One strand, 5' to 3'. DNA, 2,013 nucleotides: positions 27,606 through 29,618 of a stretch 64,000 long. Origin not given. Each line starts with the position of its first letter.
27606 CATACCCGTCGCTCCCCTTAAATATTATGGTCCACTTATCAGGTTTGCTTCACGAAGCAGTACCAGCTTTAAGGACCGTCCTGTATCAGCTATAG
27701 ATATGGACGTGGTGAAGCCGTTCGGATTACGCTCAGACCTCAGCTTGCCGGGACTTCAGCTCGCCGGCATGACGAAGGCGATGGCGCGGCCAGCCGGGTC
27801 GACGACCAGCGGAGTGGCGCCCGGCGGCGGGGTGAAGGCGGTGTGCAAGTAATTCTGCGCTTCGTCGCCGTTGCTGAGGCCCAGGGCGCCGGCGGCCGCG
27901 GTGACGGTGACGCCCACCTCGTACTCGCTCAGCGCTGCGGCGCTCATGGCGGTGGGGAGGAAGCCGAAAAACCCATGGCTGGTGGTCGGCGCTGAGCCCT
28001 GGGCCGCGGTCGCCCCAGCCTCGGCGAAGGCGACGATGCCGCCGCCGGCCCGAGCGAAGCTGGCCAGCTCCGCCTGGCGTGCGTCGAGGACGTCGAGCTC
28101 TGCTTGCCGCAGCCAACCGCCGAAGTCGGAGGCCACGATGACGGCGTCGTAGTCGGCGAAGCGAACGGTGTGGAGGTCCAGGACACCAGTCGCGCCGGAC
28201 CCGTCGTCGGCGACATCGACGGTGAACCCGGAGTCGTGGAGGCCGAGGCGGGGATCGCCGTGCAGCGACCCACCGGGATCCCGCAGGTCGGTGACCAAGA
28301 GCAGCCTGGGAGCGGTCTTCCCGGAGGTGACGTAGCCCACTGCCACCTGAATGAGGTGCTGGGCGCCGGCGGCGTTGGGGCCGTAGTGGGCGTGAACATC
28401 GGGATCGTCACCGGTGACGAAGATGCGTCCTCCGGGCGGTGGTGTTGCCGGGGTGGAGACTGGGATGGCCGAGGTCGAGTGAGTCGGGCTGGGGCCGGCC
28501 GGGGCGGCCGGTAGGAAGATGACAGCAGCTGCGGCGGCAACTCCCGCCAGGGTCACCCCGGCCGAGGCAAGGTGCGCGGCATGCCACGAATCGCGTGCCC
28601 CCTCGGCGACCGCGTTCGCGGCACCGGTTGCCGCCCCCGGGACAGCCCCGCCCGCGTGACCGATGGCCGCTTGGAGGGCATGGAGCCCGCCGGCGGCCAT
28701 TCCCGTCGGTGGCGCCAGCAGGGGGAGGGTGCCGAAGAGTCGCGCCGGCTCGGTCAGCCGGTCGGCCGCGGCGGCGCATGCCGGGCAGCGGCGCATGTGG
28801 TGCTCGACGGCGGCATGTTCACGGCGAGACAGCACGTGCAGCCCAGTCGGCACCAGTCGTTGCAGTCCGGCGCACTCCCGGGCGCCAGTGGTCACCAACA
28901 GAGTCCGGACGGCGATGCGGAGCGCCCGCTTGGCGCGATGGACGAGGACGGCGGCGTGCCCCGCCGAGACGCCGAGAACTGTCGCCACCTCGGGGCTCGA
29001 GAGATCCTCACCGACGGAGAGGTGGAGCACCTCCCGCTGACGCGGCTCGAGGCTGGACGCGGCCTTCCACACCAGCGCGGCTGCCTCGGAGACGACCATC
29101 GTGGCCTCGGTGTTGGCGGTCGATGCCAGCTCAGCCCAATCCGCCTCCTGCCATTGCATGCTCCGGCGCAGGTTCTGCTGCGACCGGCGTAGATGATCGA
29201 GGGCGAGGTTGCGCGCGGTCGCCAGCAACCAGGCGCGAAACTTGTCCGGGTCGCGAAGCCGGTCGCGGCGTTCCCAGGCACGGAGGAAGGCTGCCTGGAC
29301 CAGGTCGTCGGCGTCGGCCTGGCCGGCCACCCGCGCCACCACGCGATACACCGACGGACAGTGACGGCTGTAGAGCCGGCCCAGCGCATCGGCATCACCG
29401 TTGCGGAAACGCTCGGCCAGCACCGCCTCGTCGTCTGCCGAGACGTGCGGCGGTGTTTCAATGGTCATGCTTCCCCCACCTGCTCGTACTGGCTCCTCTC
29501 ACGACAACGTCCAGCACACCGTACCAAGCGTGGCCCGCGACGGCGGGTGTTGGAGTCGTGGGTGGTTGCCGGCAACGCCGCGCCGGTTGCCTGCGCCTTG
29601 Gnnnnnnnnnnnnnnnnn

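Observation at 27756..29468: ECF sigma factor, ZAS anti-sigma motif, TM helix and an extracytoplasmic sensor domain in one polypeptide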

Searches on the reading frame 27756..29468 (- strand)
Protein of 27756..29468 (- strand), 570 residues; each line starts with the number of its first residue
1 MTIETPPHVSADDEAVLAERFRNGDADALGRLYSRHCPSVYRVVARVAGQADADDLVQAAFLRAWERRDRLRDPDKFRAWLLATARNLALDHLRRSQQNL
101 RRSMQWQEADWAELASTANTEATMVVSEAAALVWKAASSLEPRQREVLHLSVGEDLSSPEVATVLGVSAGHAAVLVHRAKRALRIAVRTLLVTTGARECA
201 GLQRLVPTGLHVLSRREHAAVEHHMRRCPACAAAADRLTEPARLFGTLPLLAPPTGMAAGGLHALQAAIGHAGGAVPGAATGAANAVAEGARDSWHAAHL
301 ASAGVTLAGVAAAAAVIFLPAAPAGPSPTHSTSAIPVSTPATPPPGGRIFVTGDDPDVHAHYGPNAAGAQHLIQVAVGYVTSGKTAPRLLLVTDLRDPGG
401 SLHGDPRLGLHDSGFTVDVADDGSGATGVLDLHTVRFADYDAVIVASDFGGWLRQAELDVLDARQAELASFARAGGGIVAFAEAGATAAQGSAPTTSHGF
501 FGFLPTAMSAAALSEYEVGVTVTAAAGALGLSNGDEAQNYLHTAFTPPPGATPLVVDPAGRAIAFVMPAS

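Call 3: search_protein_families(library=pfam, proteins=[window:27756-29468:-], max_evalue=1)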
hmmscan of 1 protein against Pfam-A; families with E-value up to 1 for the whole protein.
window:27756-29468:- (570 aa): 9 families
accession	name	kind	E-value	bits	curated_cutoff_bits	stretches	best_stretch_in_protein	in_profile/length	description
PF04542.20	Sigma70_r2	-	3.9e-18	65.5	24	1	32-97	1-69/71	Sigma-70 region 2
PF08281.18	Sigma70_r4_2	-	1.3e-09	38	25.7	1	133-183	4-54/54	Sigma-70, region 4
PF04545.22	Sigma70_r4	-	6.8e-08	32.3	24.1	1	138-184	3-49/50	Sigma-70, region 4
PF07638.17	Sigma70_ECF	-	3.2e-06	27.6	21.1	1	19-169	9-165/185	ECF sigma factor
PF22029.2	PhyR_sigma2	-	0.0086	16.5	27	1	50-81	19-50/55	Sigma2 domain of PhyR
PF06283.17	ThuA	-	0.0099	16.6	33.4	1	411-488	28-92/209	Trehalose utilisation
PF13490.11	zf-HC2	-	0.012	16.1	22.2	1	212-232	15-35/35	Putative zinc-finger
PF22233.2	PhyR_sigma-like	-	0.017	15.3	27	1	138-181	2-45/50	Response regulator PhyR, sigma-like domain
PF13384.12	HTH_23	-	0.42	10.9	24.6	0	155-178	17-40/50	Homeodomain-like domain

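Call 4: search_protein_families(library=ncbifam, proteins=[window:27756-29468:-], max_evalue=1)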
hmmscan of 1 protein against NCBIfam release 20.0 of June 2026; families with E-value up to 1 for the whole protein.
window:27756-29468:- (570 aa): 95 families (the best 25 are shown)
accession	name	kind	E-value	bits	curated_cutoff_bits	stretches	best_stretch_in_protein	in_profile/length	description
TIGR02937.1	sigma70-ECF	superfamily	2.7e-27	95.4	42.9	1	27-184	1-162/165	sigma-70 family RNA polymerase sigma factor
NF009166.1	PRK12513.1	equivalog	4.2e-26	91.8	206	1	11-171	7-170/193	RNA polymerase sigma factor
NF004113.0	PRK05602.1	equivalog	9.7e-26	90.7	208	1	8-188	26-202/211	RNA polymerase sigma factor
TIGR02952.1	Sig70_famx2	equivalog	6.6e-25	88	206.45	1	19-184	3-167/170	ECF subfamily RNA polymerase sigma factor, BldN family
NF008888.0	PRK11922.1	equivalog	8.1e-24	84.5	204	1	7-189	10-198/231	RNA polymerase sigma factor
TIGR02985.1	Sig70_bacteroi1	subfamily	3.1e-23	82.8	126.4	1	30-185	4-160/162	RNA polymerase sigma-70 factor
NF058625.1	sigma_PG0214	equivalog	9.2e-23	80.8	130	1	40-185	17-159/170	GFO_1088 family ECF-type sigma factor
NF009172.0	PRK12519.1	subfamily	9.6e-23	80.7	222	1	10-180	12-182/194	RNA polymerase sigma factor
TIGR02983.1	SigE-fam_strep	subfamily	7.5e-22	77.9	141.55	1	25-187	4-158/162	SigE family RNA polymerase sigma factor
NF009171.0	PRK12518.1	equivalog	2.1e-21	76.6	208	1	10-185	10-182/191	RNA polymerase sigma factor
NF007227.0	PRK09645.1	subfamily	7.3e-20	71.6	202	1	23-190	9-173/177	sigma-70 family RNA polymerase sigma factor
NF009176.0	PRK12524.1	equivalog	6e-19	68.6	264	1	10-186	10-183/196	RNA polymerase sigma factor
TIGR02989.1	Sig-70_gvs1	subfamily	4.4e-18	65.7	124.55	1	28-184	2-155/158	RNA polymerase sigma-70 factor, Rhodopirellula/Verrucomicrobium family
NF009168.0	PRK12515.1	subfamily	1.1e-17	64.2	236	1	11-183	6-175/189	RNA polymerase sigma factor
NF007223.0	PRK09641.1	equivalog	2.2e-17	63.5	209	1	18-188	9-185/187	RNA polymerase sigma factor SigW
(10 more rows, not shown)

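Call 7: find_homologous_proteins(query=window:27756-29468:-)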
Query window:27756-29468:- (570 aa): 56 proteins with E <= 0.001 among 8000 candidates.
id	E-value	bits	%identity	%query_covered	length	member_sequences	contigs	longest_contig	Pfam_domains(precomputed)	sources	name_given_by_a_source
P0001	0.0e+0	1237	100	100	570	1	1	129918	PF07638.18,PF04545.23,PF04542.21,PF08281.19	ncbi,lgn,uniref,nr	ncbi:MAG: sigma-70 family RNA polymerase sigma factor [Candidatus Dormibacteraeota bacterium]|uniref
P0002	0.0e+0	1065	86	100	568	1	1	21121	PF04545.23,PF04542.21,PF08281.19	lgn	-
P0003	8.4e-227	772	65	99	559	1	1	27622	PF04545.23,PF04542.21,PF08281.19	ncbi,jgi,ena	-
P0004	4.3e-175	602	55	99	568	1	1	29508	PF04545.23,PF04542.21,PF08281.19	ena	-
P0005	1.0e-61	228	57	39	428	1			-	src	-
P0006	4.3e-61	226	53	41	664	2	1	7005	PF22352.3,PF00801.27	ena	-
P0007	1.6e-60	224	52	40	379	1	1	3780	-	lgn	-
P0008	1.4e-59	221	55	39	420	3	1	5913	-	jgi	jgi:hypothetical protein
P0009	4.0e-59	219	53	38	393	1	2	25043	-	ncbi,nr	ncbi:MAG: hypothetical protein M3083_04610 [Actinomycetota bacterium]|nr:hypothetical protein [Actin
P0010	4.9e-58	215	52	39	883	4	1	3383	-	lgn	-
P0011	4.3e-56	209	48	38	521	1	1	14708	-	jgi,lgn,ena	-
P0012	9.3e-55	205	49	39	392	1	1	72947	-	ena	-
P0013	3.3e-54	203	55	35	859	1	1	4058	PF16640.12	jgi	-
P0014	8.3e-53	198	52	38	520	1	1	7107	-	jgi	jgi:hypothetical protein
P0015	1.1e-51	194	47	47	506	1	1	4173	PF04542.21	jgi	jgi:RNA polymerase sigma factor (sigma-70 family)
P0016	1.7e-51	194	46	47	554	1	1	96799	PF04542.21,PF08281.19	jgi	jgi:RNA polymerase sigma factor (sigma-70 family)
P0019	7.2e-50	188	46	42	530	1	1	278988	PF04542.21,PF08281.19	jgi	jgi:RNA polymerase sigma factor (sigma-70 family)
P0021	3.7e-49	186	48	41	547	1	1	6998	PF04542.21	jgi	jgi:RNA polymerase sigma factor (sigma-70 family)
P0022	2.3e-47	180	49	41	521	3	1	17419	PF04542.21,PF08281.19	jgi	-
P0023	1.5e-45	174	45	45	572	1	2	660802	PF04542.21,PF08281.19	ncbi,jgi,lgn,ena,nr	ncbi:MAG TPA: sigma-70 family RNA polymerase sigma factor [Candidatus Angelobacter sp.]|jgi:RNA poly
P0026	6.8e-43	165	47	43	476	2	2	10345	PF04542.21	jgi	jgi:RNA polymerase sigma factor (sigma-70 family)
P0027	8.6e-26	109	40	40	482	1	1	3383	PF04542.21,PF08281.19,PF00188.33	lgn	-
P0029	5.9e-19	86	31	48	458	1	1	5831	PF04542.21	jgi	jgi:RNA polymerase sigma factor (sigma-70 family)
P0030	6.1e-19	86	35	36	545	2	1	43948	PF04542.21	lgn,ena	-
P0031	3.9e-13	67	32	37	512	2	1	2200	PF04542.21,PF08281.19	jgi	jgi:RNA polymerase sigma factor (sigma-70 family)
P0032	9.9e-13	66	33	29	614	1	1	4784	PF04545.23,PF04542.21,PF08281.19,PF18915.6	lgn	-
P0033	1.8e-12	65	33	39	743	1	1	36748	PF13229.13,PF04542.21,PF22842.4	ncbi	ncbi:MAG: sigma-70 family RNA polymerase sigma factor [Kineosporiaceae bacterium]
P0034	1.9e-12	65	32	32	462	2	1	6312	PF04542.21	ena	-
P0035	6.3e-10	57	31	41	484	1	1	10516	PF04542.21,PF08281.19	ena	-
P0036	2.1e-9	55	31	43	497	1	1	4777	PF04545.23,PF04542.21,PF08281.19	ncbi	-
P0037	2.7e-9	55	35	31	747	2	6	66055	PF07638.18,PF09860.15,PF04545.23,PF04542.21,PF08281.19,PF13646.13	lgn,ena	-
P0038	5.3e-9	54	35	29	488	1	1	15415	PF04542.21,PF08281.19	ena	-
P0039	6.9e-9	53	35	29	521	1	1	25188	PF04542.21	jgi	jgi:RNA polymerase sigma-70 factor (ECF subfamily)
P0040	9.3e-9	53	34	29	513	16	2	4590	PF04542.21,PF08281.19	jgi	jgi:RNA polymerase sigma-70 factor (ECF subfamily)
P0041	2.0e-8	52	35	29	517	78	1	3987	PF04542.21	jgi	jgi:RNA polymerase sigma-70 factor, ECF subfamily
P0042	4.2e-8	51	38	22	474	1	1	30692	PF08281.19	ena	-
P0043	5.1e-8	50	34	29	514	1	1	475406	PF04542.21,PF08281.19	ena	-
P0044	7.5e-8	50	34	29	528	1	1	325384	PF04542.21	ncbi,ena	-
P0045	9.8e-8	49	34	29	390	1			PF04542.21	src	-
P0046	1.3e-7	49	34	29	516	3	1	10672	PF04542.21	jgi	jgi:RNA polymerase sigma-70 factor, ECF subfamily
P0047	1.3e-7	49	34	29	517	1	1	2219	PF04542.21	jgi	jgi:RNA polymerase sigma-70 factor, ECF subfamily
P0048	1.9e-7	49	35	29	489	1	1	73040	PF04542.21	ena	-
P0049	2.2e-7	48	35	29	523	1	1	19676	PF04542.21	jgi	jgi:RNA polymerase sigma factor (sigma-70 family)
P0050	2.5e-7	48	34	29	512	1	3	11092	PF04542.21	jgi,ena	-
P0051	2.9e-7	48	34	29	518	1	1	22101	PF04542.21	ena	-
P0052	1.1e-6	46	30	43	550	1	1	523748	PF04542.21,PF00188.33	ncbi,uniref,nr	ncbi:hypothetical protein AAW14_01205 [Streptomyces hygroscopicus]|uniref:sigma-70 family RNA polyme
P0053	1.2e-6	46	33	29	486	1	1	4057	PF04542.21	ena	-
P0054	1.2e-6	46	31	38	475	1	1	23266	PF04545.23,PF04542.21,PF08281.19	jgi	jgi:RNA polymerase sigma factor (sigma-70 family)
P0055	2.5e-5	41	29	31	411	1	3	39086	PF04545.23,PF04542.21,PF13620.13,PF08281.19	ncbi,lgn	-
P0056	4.0e-5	41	32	30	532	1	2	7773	PF12543.14,PF04545.23,PF04542.21,PF08281.19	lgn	-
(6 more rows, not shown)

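Call 21: find_encoding_contigs(protein=P0002, flank=6000, max_places=2)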
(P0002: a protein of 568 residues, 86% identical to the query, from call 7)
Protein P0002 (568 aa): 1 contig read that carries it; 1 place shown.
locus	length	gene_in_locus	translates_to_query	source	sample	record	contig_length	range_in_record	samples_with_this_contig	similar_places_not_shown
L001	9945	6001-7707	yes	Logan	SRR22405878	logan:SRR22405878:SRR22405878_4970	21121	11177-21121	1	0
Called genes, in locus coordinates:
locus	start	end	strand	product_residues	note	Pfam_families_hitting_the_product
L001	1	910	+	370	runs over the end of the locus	PF04389:Peptidase_M28 (weak), PF01546:Peptidase_M20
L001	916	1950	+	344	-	PF01118:Semialdhyde_dh, PF22698:Semialdhyde_dhC_1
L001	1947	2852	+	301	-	PF00696:AA_kinase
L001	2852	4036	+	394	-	PF00202:Aminotran_3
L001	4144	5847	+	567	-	-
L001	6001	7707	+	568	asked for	PF04542:Sigma70_r2, PF04545:Sigma70_r4 (weak), PF08281:Sigma70_r4_2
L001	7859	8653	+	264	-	PF05552:MS_channel_1st_1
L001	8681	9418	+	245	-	PF05239:PRC (weak), PF09557:DUF2382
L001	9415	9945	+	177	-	?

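Call 22: find_encoding_contigs(protein=P0003, flank=6000, max_places=2)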
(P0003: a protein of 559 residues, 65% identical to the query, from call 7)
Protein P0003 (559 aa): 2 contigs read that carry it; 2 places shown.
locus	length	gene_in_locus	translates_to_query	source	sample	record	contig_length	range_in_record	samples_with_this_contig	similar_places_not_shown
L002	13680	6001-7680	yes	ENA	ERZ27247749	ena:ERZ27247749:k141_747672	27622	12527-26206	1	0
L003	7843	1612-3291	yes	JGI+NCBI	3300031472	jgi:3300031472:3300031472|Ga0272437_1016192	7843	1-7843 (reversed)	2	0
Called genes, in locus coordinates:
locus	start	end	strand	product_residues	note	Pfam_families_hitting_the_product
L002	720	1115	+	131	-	-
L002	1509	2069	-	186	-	-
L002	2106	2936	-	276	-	PF01078:Mg_chelatase, PF00004:AAA (faint)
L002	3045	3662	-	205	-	-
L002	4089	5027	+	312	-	PF03631:Virul_fac_BrkB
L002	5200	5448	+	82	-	-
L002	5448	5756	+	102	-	-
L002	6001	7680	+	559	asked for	PF04542:Sigma70_r2, PF04545:Sigma70_r4 (weak), PF08281:Sigma70_r4_2 (weak)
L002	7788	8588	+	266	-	PF05552:MS_channel_1st_1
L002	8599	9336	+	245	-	PF05239:PRC, PF09557:DUF2382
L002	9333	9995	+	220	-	-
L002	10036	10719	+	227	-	PF09557:DUF2382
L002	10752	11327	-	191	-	-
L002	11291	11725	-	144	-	PF07332:Phage_holin_3_6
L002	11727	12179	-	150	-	-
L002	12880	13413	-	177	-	PF02732:ERCC4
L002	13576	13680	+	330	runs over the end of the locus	-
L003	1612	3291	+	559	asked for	PF04542:Sigma70_r2, PF04545:Sigma70_r4 (weak), PF08281:Sigma70_r4_2 (weak)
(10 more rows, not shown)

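Call 23: find_encoding_contigs(protein=P0004, flank=6000, max_places=2)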
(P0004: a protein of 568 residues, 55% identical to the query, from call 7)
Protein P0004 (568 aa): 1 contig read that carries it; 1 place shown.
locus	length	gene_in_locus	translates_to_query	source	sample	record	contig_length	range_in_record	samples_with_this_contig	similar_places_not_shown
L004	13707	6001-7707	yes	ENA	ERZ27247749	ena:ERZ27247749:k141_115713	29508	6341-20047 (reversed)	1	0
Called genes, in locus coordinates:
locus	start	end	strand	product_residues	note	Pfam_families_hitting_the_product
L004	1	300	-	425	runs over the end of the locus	PF06245:DUF1015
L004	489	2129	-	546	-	PF00389:2-Hacid_dh, PF02826:2-Hacid_dh_C, PF19304:PGDH_inter, PF01842:ACT, PF22629:ACT_AHAS_ss (weak)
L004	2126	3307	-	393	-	PF00266:Aminotran_5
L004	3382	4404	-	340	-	PF01520:Amidase_3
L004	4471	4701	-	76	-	PF01084:Ribosomal_S18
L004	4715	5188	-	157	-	PF00436:SSB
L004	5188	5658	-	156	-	PF01250:Ribosomal_S6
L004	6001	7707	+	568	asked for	PF04542:Sigma70_r2, PF04545:Sigma70_r4 (faint), PF08281:Sigma70_r4_2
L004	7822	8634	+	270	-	PF05552:MS_channel_1st_1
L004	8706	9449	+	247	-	PF05239:PRC, PF09557:DUF2382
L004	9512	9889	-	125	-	PF01597:GCV_H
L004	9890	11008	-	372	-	PF01571:GCV_T, PF08669:GCV_T_C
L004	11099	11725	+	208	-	-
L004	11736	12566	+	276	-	PF01784:DUF34_NIF3 (faint)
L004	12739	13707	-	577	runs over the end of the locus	PF19291:TREH_N, PF00723:Glyco_hydro_15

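Call 46: predict_structure(alignment_id=A4)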
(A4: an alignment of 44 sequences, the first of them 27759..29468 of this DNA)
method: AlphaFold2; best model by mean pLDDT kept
length: 570 residues; sequences in the alignment: 44
mean_pLDDT: 77.7   pTM: 0.47
mean pLDDT of the five models: 77.7, 77.3, 77.2, 76.4, 75.3
residues with pLDDT >= 90: 248; 70-90: 166; 50-70: 49; < 50: 107
segments of 3 or more residues with pLDDT < 50: 1-6, 106-126, 247-260, 273-336
pLDDT, mean of each block of 10 residues (from residue 1): 49 90 95 94 87 89 96 94 94 83 51 32 46 80 87 85 90 91 89 86 83 83 94 85 51 42 53 40 36 40 40 43 32 46 78 93 93 97 96 87 90 98 95 98 91 93 96 96 61 76 87 78 95 85 88 92 92
secondary structure, 60 per line:
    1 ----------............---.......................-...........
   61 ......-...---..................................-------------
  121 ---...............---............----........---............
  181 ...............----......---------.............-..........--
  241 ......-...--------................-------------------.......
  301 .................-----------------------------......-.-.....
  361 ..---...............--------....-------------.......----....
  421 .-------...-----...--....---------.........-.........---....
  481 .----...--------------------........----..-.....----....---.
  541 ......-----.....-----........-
elements in order: H11-22 H26-48 H50-66 H74-107 H124-138 H142-153 H158-165 H169-195 H200-205 H215-227 H229-238 H241-246 H259-274 H294-317 E347-352 H356-362 H366-380 E389-392 H406-412 E417-421 E429-431 E442-445 H455-463 H465-473 E477-481 E509-516 H524-528 H533-536 E540-546 E552-556 E562-569

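Call 48: search_protein_families(library=pfam, alignment_id=A4, max_evalue=0.05)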
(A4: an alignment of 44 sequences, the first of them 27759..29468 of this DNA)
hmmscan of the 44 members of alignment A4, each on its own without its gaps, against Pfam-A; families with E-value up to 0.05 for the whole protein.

A. member 1, window:27759-29468:- (570 aa): 8 families
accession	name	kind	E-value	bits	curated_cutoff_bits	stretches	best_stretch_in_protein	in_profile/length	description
PF04542.20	Sigma70_r2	-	3.9e-18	65.5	24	1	32-97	1-69/71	Sigma-70 region 2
PF08281.18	Sigma70_r4_2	-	1.3e-09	38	25.7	1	133-183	4-54/54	Sigma-70, region 4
PF04545.22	Sigma70_r4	-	6.8e-08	32.3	24.1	1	138-184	3-49/50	Sigma-70, region 4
PF07638.17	Sigma70_ECF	-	3.2e-06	27.6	21.1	1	19-169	9-165/185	ECF sigma factor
PF22029.2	PhyR_sigma2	-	0.0086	16.5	27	1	50-81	19-50/55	Sigma2 domain of PhyR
PF06283.17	ThuA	-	0.0099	16.6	33.4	1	411-488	28-92/209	Trehalose utilisation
PF13490.11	zf-HC2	-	0.012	16.1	22.2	1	212-232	15-35/35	Putative zinc-finger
PF22233.2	PhyR_sigma-like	-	0.017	15.3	27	0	138-181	2-45/50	Response regulator PhyR, sigma-like domain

B. families by the number of members that match (of 44 scanned): 20 families
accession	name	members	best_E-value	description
PF04542.20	Sigma70_r2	21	2e-18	Sigma-70 region 2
PF08281.18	Sigma70_r4_2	19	3.9e-11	Sigma-70, region 4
PF04545.22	Sigma70_r4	19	6.8e-08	Sigma-70, region 4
PF07589.16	PEP-CTERM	15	1.6e-07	PEP-CTERM motif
PF13490.11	zf-HC2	10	2e-05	Putative zinc-finger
PF22029.2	PhyR_sigma2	10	4.8e-05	Sigma2 domain of PhyR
PF07638.17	Sigma70_ECF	5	3.2e-06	ECF sigma factor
PF18205.6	VPDSG-CTERM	3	0.012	VPDSG-CTERM motif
PF00188.32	CAP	2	8.1e-25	Cysteine-rich secretory protein family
PF13384.12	HTH_23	2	0.0008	Homeodomain-like domain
PF22233.2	PhyR_sigma-like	2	0.0051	Response regulator PhyR, sigma-like domain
PF05331.17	DUF742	2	0.03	Protein of unknown function (DUF742)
PF22842.2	Pel9A-like_beta_helix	1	6.7e-12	Pel9A-like, right handed beta helix region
PF13229.12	Beta_helix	1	3.2e-08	Right handed beta helix region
PF22352.2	K319L-like_PKD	1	0.0024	K319L-like, PKD domain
PF06283.17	ThuA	1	0.0099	Trehalose utilisation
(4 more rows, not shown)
